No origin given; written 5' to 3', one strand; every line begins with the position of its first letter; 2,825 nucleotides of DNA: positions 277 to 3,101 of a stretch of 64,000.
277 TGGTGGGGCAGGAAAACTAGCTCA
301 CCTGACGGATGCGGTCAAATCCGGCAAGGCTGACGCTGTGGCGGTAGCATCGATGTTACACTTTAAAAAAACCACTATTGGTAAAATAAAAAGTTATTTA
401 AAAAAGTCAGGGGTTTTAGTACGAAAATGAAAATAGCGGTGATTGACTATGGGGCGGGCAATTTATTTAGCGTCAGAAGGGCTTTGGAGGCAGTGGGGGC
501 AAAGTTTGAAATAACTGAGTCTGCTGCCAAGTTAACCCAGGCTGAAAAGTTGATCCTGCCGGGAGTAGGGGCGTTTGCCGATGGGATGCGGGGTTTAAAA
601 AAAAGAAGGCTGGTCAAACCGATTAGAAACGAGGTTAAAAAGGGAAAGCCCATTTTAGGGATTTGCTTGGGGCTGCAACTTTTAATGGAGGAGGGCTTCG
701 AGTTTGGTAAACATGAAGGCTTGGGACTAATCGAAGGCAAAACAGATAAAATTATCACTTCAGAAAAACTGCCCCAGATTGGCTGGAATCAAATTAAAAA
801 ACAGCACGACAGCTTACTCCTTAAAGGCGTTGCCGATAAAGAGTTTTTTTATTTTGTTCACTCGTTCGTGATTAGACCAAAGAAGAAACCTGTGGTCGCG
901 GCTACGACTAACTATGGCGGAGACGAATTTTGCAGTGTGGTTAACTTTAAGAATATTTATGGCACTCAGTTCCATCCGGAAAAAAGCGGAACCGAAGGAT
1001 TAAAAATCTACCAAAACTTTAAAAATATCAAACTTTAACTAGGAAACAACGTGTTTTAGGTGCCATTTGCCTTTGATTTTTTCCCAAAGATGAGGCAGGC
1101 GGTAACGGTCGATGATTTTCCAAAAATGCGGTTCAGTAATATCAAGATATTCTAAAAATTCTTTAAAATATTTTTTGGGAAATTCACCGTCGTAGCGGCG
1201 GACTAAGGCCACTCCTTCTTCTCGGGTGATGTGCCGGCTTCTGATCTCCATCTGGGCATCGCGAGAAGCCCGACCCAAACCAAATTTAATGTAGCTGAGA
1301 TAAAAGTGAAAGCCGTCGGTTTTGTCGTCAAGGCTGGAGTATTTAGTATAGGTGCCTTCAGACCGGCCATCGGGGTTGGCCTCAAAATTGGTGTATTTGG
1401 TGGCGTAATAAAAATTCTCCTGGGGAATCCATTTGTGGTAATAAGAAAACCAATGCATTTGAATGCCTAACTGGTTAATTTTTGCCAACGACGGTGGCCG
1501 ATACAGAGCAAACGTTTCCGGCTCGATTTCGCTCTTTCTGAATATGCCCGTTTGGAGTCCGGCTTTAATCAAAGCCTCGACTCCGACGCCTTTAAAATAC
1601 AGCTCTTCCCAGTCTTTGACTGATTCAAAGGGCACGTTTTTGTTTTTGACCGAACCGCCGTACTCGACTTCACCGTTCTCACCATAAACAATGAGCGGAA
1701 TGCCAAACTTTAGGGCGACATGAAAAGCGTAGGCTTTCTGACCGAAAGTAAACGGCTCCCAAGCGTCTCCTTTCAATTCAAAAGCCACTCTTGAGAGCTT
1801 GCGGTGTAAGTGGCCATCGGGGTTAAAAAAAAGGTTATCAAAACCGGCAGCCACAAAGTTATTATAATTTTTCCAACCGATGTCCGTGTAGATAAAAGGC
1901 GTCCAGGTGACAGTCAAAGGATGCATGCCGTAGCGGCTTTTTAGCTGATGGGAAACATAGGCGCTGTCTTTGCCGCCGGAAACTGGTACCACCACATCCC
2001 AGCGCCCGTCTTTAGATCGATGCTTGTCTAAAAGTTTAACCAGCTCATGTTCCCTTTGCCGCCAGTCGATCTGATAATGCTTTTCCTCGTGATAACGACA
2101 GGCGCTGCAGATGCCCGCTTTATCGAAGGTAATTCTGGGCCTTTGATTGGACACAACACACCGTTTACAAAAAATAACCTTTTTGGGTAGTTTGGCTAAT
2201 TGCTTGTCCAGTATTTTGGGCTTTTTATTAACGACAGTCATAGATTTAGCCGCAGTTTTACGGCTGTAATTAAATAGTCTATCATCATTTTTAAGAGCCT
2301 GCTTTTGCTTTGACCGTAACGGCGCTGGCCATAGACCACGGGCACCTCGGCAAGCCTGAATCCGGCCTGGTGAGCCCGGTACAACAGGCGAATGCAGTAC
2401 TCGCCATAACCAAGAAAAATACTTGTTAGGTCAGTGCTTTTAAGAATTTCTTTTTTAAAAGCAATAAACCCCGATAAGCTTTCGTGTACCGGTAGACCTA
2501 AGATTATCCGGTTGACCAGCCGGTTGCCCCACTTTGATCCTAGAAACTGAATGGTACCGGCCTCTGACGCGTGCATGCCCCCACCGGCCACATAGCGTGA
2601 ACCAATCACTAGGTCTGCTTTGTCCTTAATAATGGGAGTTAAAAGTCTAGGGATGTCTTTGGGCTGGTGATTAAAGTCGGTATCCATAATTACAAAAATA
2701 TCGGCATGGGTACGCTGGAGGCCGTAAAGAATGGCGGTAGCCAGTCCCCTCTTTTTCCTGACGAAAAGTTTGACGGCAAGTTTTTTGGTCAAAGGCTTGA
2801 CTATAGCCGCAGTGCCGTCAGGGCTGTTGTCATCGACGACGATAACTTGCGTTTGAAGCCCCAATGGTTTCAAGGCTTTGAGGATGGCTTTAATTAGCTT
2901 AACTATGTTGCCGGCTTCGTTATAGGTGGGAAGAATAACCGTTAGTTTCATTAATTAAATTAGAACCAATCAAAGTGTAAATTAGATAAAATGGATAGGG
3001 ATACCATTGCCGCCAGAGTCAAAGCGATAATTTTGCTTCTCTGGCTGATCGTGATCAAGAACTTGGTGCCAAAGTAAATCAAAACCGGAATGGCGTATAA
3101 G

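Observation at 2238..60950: Unusually large expansion of PMT/ArnT-type GT-C glycosyltransferases with six Dpm1-like donors, but no OST, Wzy or initiating transferase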

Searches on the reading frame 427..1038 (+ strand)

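Call 5: search_protein_families(library=pfam, max_evalue=0.01, proteins=[window:427-1038:+])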
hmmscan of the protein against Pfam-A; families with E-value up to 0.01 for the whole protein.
window:427-1038:+ (203 aa): 5 families
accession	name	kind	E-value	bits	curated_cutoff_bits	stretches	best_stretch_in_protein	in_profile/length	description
PF00117.34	GATase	-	6.6e-24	85.1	22.8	1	5-198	2-186/190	Glutamine amidotransferase class-I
PF07685.20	GATase_3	-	6.7e-10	39.4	27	1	3-183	2-188/196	CobB/CobQ-like glutamine amidotransferase domain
PF07722.19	Peptidase_C26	-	9.6e-08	32.5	20.5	1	66-185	98-219/219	Peptidase C26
PF01174.25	SNO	-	3.8e-07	30.6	27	1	17-198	12-182/188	SNO glutamine amidotransferase family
PF01965.30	DJ-1_PfpI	-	0.00052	20.3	26.6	1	24-92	45-113/165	DJ-1/PfpI family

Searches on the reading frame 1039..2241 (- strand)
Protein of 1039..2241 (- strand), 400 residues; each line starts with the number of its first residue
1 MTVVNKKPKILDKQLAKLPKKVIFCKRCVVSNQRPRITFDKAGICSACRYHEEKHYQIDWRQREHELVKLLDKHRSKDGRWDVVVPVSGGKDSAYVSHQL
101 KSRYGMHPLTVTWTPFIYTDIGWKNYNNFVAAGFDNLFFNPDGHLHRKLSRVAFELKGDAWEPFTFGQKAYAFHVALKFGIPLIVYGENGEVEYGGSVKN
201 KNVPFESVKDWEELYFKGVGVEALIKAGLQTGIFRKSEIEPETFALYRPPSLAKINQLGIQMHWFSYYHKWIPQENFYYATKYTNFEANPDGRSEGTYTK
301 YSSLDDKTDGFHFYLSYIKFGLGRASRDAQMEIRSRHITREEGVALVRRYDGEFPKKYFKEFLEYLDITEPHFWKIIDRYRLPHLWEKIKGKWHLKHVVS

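Call 5: search_protein_families(library=pfam, max_evalue=0.01, proteins=[window:1039-2241:-])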
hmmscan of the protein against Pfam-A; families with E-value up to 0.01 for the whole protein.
window:1039-2241:- (400 aa): 0 families

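Call 14: search_protein_families(library=ncbifam, max_evalue=0.01, proteins=[window:1039-2241:-])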
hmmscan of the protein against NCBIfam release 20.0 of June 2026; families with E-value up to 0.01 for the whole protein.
window:1039-2241:- (400 aa): 2 families
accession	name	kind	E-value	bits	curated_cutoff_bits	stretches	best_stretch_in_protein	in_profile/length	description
TIGR03573.1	WbuX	subfamily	6.9e-104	348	203.2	1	23-377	2-343/344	N-acetyl sugar amidotransferase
NF010587.0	PRK13980.1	equivalog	0.0073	15.5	255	1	53-105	4-56/267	NAD+ synthase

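Call 18: find_encoding_contigs(protein=window:1039-2241:-, flank=10000, max_places=3)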
Protein window:1039-2241:- (400 aa): 24 contigs read that carry it; 1 place shown.
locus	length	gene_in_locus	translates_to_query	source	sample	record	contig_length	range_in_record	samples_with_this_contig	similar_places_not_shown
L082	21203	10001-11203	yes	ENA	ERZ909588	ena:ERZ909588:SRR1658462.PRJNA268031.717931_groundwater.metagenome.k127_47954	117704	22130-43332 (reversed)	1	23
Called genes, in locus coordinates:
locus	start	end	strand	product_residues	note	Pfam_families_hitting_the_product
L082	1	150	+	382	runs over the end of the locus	PF13439:Glyco_transf_4, PF13579:Glyco_trans_4_4, PF00534:Glycos_transf_1, PF13692:Glyco_trans_1_4, PF13524:Glyco_trans_1_2 (weak)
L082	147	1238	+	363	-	PF13579:Glyco_trans_4_4 (faint), PF13439:Glyco_transf_4, PF00534:Glycos_transf_1, PF13692:Glyco_trans_1_4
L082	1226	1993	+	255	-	PF13489:Methyltransf_23, PF13847:Methyltransf_31 (weak), PF08241:Methyltransf_11, PF08242:Methyltransf_12, PF13649:Methyltransf_25 (weak)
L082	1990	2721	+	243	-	PF08003:Methyltransf_9, PF05175:MTS, PF01209:Ubie_methyltran, PF13489:Methyltransf_23, PF06325:PrmA, PF07021:MetW, PF13847:Methyltransf_31, PF08241:Methyltransf_11, +6 more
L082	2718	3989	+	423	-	PF13440:Polysacc_synt_3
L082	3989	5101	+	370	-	PF01041:DegT_DnrJ_EryC1, PF00155:Aminotran_1_2 (weak), PF01212:Beta_elim_lyase (weak)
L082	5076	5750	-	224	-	PF01209:Ubie_methyltran, PF13489:Methyltransf_23, PF02353:CMAS, PF05175:MTS (weak), PF13847:Methyltransf_31, PF08241:Methyltransf_11, PF08242:Methyltransf_12, PF13649:Methyltransf_25, +2 more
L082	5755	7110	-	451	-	-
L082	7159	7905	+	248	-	PF02353:CMAS (weak), PF13489:Methyltransf_23, PF01209:Ubie_methyltran (weak), PF01728:FtsJ (weak), PF13847:Methyltransf_31, PF08241:Methyltransf_11, PF08242:Methyltransf_12, PF13649:Methyltransf_25, +2 more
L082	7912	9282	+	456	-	-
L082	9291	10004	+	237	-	PF00535:Glycos_transf_2, PF13641:Glyco_tranf_2_3 (faint)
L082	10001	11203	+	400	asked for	-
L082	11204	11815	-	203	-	PF00117:GATase, PF07685:GATase_3, PF01174:SNO (weak), PF07722:Peptidase_C26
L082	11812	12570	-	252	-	PF00977:His_biosynth, PF02581:TMP-TENI (faint), PF05690:ThiG (faint), PF01180:DHO_dh (faint)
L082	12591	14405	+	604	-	PF02350:Epimerase_2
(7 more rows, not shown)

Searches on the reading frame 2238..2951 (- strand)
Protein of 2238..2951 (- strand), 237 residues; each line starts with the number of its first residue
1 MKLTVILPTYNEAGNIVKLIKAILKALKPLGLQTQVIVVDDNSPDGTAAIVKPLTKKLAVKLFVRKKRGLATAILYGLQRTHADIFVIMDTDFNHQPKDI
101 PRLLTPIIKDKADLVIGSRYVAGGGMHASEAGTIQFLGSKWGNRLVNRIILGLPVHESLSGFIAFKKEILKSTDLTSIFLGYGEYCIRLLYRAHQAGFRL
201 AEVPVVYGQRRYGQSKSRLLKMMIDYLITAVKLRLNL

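Call 5: search_protein_families(library=pfam, max_evalue=0.01, proteins=[window:2238-2951:-])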
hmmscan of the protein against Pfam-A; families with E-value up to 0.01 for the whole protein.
window:2238-2951:- (237 aa): 2 families
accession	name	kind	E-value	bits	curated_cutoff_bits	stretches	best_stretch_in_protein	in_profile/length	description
PF00535.33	Glycos_transf_2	-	1.2e-28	100.6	23.3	1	4-168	1-162/168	Glycosyl transferase family 2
PF13641.12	Glyco_tranf_2_3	-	5.8e-05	23.6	27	1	3-126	3-130/230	Glycosyltransferase like family 2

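Call 38: search_protein_families(library=ncbifam, max_evalue=0.001, proteins=[window:2238-2951:-])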
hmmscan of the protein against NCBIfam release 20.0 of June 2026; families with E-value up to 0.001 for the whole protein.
window:2238-2951:- (237 aa): 18 families
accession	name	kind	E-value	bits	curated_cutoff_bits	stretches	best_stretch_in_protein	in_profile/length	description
TIGR04182.1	glyco_TIGR04182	equivalog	4.1e-22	78.9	325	1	3-218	2-200/293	S-layer glycoprotein N-glycosyltransferase AglJ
NF058614.1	PPMAGASynPpgS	equivalog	3.1e-16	59.5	370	1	5-220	4-209/226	polyprenyl-phospho-N-acetylgalactosaminyl synthase PpgS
NF007986.1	PRK10714.1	equivalog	7.2e-16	58.1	529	1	2-226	7-222/316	undecaprenyl-phosphate 4-deoxy-4-formamido-L-arabinose transferase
NF047588.1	GlcsyltransPgfSStrep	equivalog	3.8e-13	49.3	500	1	1-126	1-128/308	glycosyltransferase PgfS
NF041875.1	EPS_EpsD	equivalog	2.4e-12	46.9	370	1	3-117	1-114/325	exopolysaccharide biosynthesis glycosyltransferase EpsD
NF041391.1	DPhHxTase_Halo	equivalog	5.9e-12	45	375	1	9-215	3-190/213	dolichyl-phosphate hexose transferase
NF038302.1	EPS_HpsE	equivalog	3.5e-11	42.6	300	1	1-93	1-97/307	hormogonium polysaccharide biosynthesis glycosyltransferase HpsE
NF010496.0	PRK13915.1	equivalog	2.3e-10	40.1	262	1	2-198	32-232/307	glucosyl-3-phosphoglycerate synthase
TIGR04283.1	glyco_like_mftF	equivalog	7.7e-10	38.7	182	1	3-110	1-99/221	TIGR04283 family arsenosugar biosynthesis glycosyltransferase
TIGR03937.1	PgaC_IcaA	equivalog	1.2e-09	37.7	422.3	1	3-93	47-136/407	poly-beta-1,6-N-acetyl-D-glucosamine synthase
TIGR03469.1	HpnB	hypoth_equivalog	2.2e-08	33.5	379.25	1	3-115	46-168/386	hopene-associated glycosyltransferase HpnB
TIGR03965.1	mycofact_glyco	equivalog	3e-06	26.4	280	1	3-115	76-187/467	mycofactocin biosynthesis glycosyltransferase MftF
NF007482.0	PRK10073.1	equivalog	4.1e-06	26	423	1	2-115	7-118/334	glycosyltransferase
NF047683.1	TeichurnBiosyTuaG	equivalog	1.9e-05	24.4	400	1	3-109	8-113/252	teichuronic acid biosynthesis protein TuaG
NF038299.1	EPS_HpsN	equivalog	2.2e-05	23.6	425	1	2-97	2-96/317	hormogonium polysaccharide biosynthesis glycosyltransferase HpsN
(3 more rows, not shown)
